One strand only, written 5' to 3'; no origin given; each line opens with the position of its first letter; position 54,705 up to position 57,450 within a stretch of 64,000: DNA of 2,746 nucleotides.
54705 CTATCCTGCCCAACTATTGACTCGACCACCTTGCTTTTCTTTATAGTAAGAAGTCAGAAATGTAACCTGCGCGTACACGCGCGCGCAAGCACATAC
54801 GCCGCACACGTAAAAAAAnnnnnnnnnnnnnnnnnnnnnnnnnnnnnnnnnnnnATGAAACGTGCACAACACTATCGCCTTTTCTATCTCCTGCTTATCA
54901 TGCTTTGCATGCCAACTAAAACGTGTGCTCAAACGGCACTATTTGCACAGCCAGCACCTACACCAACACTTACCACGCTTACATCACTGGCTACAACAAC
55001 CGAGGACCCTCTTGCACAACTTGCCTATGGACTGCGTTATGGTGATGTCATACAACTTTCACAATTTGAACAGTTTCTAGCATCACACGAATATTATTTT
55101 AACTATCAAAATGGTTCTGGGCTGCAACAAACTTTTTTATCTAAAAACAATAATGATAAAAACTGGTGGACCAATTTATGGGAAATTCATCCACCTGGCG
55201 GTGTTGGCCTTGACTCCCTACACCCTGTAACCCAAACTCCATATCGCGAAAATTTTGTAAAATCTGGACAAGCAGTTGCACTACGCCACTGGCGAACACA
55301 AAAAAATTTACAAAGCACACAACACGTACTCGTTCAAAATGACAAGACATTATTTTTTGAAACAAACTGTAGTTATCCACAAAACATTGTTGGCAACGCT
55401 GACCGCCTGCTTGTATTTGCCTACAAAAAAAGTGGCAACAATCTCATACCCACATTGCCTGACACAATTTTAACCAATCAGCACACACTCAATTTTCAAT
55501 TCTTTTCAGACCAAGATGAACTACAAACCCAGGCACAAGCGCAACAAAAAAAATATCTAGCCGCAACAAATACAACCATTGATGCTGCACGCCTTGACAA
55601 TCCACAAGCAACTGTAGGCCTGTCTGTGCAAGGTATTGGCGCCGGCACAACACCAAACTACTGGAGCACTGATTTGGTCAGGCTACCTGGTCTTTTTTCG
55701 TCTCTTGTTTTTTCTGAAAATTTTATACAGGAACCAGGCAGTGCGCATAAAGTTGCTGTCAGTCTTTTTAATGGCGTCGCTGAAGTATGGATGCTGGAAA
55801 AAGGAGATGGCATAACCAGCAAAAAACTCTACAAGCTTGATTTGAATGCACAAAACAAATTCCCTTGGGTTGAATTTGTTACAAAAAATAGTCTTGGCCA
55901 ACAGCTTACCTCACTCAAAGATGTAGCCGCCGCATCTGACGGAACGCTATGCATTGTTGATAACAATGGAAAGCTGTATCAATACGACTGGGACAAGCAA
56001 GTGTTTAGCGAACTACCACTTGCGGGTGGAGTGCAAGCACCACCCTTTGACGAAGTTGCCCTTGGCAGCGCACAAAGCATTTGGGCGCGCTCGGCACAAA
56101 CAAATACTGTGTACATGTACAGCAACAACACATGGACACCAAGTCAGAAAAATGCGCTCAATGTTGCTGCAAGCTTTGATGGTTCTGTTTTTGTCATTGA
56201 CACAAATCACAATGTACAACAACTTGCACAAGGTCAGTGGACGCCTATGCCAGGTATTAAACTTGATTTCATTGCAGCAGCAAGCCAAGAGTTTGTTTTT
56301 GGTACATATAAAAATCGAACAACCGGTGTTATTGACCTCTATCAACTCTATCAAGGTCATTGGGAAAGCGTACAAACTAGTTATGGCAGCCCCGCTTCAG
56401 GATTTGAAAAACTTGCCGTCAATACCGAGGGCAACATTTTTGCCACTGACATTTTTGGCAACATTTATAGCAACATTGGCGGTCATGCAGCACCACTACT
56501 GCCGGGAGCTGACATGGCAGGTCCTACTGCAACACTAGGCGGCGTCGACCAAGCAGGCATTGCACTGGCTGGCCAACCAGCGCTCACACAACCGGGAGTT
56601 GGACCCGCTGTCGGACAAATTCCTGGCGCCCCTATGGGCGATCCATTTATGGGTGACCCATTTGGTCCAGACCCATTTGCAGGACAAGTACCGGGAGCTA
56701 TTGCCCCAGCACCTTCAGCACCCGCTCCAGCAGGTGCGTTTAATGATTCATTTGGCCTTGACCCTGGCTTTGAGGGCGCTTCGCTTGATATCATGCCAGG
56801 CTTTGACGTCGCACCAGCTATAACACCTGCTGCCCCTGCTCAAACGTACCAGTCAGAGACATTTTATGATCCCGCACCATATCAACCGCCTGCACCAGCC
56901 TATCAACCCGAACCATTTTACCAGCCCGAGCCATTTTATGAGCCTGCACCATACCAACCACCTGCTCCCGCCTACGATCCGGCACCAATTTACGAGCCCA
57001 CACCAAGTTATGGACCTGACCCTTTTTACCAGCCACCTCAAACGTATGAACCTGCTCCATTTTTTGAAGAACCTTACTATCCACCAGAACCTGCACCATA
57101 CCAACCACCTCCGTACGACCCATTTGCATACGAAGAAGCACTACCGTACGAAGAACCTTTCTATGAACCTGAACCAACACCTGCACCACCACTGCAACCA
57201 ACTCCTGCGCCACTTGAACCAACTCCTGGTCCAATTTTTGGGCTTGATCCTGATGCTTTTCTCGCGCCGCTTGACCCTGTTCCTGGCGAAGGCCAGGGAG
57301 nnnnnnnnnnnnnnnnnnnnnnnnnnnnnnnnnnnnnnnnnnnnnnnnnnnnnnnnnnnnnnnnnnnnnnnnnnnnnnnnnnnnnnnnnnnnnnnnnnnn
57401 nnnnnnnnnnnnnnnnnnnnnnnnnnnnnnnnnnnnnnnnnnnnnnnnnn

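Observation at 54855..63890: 3011-aa chimera joining extracellular-type lectin modules to four ankyrin blocks and five novel C-terminal repeats, the only array member without the Arg tail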

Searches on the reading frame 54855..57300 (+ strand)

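Call 16: search_protein_families(library=pfam, proteins=[window:54855-57300:+], max_evalue=10)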
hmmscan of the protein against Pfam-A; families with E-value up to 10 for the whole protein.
window:54855-57300:+ (815 aa): 3 families
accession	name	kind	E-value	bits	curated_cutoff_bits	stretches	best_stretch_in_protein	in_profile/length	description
PF19193.6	Tectonin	-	6.9e-12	45.7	30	2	400-532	4-137/216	Tectonin domain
PF02815.25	MIR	-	0.038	14.3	25.6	1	108-232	49-169/185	MIR domain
PF01436.27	NHL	-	0.49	11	20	0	356-371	6-21/28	NHL repeat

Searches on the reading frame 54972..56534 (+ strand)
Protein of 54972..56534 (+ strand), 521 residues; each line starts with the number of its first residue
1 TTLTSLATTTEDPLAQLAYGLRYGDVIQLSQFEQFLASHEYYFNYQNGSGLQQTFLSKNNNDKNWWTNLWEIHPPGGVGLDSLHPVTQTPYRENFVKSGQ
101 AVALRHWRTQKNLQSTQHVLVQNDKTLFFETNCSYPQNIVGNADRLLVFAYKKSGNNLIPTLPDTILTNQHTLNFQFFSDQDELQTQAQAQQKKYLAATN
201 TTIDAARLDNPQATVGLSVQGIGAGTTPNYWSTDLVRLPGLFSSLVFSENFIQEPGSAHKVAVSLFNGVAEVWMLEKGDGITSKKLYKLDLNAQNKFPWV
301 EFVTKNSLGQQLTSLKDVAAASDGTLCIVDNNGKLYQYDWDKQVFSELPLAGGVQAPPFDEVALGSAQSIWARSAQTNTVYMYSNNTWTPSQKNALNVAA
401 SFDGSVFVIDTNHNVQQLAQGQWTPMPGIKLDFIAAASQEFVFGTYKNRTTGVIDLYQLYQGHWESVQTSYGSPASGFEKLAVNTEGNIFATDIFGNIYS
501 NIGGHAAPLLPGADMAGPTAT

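Call 60: search_solved_structures(query=window:54972-56534:+, max_evalue=1)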
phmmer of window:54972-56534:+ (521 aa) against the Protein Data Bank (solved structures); distinct sequences matched with E-value up to 1: 1.
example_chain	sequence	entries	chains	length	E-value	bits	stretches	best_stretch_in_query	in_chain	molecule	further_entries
5fsb_A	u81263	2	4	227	0.0012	20.9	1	314-498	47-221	TECTONIN 2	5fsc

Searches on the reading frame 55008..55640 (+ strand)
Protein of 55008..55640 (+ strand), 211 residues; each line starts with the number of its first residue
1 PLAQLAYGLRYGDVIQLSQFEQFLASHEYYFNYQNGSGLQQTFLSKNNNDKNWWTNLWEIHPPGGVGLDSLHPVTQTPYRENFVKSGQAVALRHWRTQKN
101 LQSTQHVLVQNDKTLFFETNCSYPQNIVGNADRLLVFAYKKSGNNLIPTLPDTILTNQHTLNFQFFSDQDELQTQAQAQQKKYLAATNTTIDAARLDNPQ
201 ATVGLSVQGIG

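Call 72: predict_structure(alignment_id=A4)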
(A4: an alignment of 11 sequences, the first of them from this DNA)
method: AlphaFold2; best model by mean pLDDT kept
length: 211 residues; sequences in the alignment: 11
mean_pLDDT: 63.4   pTM: 0.67
mean pLDDT of the five models: 63.4, 61.3, 61.1, 61.0, 55.4
residues with pLDDT >= 90: 27; 70-90: 74; 50-70: 32; < 50: 78
segments of 3 or more residues with pLDDT < 50: 21-51, 109-111, 171-211
pLDDT, mean of each block of 10 residues (from residue 1): 71 77 38 40 45 69 90 95 91 85 63 58 73 75 77 84 70 43 28 30 33 30
secondary structure, 60 per line:
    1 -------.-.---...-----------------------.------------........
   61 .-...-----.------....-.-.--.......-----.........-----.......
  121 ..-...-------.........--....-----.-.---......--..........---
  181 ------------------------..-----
elements in order: E14-16 H53-56 E57-61 E88-94 E100-108 E114-122 E134-142 E145-148 E160-165 H168-177

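Call 74: fold_search(model_id=the predicted structure, library=pdb)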
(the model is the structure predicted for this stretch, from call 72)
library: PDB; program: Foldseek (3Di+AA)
matches with E <= 10: 216; with E <= 0.001: 0
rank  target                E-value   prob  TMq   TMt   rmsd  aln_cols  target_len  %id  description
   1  3mal_A                1.1e-03  1.00  0.40  0.45   6.3       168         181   17  Crystal structure of the SDF2-like protein from Arabidopsis thaliana (released 2010-04-07)
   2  6zqq_D                1.3e-03  1.00  0.32  0.33   6.8       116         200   16  Structure of the Pmt3-MIR domain with bound ligands (released 2020-12-23)
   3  6p28                  2.1e-03  1.00  0.36  0.39   7.5       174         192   14  Crystal structure of the MIR domain (aa 337-532) of the S. cerevisiae mannosyltransferase Pmt2 (released 2019-07-10)
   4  6zqp                  2.1e-03  1.00  0.36  0.38   7.4       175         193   14  Structure of the Pmt2-MIR domain with bound ligands (released 2020-12-23)
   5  6p25_B                3.0e-03  1.00  0.41  0.15   6.9       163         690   16  Structure of S. cerevisiae protein O-mannosyltransferase Pmt1-Pmt2 complex bound to the sugar donor and a peptide acce (released 2019-07-10)
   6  6zqq_A                3.4e-03  1.00  0.38  0.39   7.4       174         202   16  Structure of the Pmt3-MIR domain with bound ligands (released 2020-12-23)
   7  3jrr_A                4.4e-03  1.00  0.44  0.43   6.8       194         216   10  Crystal structure of the ligand binding suppressor domain of type 3 inositol 1,4,5-trisphosphate receptor (released 2010-09-15)
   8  1t9f                  7.6e-03  1.00  0.39  0.45   6.7       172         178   12  Structural genomics of Caenorhabditis elegans: Structure of a protein with unknown function (released 2004-05-25)
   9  8dvv_A                8.0e-03  1.00  0.33  0.02   6.7       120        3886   12  Recombinant mouse RyR2 triple phosphomimetic mutant S2807D/S2813D/S2030D in complex with FKBP12.6 and nanodisc under o (released 2024-01-31)
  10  8ear_A                1.0e-02  0.95  0.34  0.04  12.6       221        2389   14  Structure of the full-length IP3R1 channel determined in the presence of Calcium/IP3/ATP (released 2022-11-23)
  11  3qr5_A                1.1e-02  1.00  0.29  0.39   5.6       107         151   13  Structure of the first domain of a cardiac Ryanodine Receptor mutant with exon 3 deleted (released 2011-06-08)
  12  6p25_A                1.3e-02  0.96  0.33  0.12   7.5       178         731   15  Structure of S. cerevisiae protein O-mannosyltransferase Pmt1-Pmt2 complex bound to the sugar donor and a peptide acce (released 2019-07-10)
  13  9e79_A                1.4e-02  1.00  0.40  0.43   6.9       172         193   19  Crystal structure of the MIR domain of the S. cerevisiae mannosyltransferase Pmt4 (released 2025-10-15)
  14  9e6i_B                1.5e-02  1.00  0.43  0.15   6.7       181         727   18  Cryo-EM structure of Saccharomyces cerevisiae Pmt4-Ccw5 complex (released 2025-10-15)
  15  9e2g_0Z               1.5e-02  0.96  0.35  0.18   9.6       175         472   10  Cryo-EM structure of 48 nm repeat of microtubule doublet from T. brucei flagellum (released 2025-03-12)
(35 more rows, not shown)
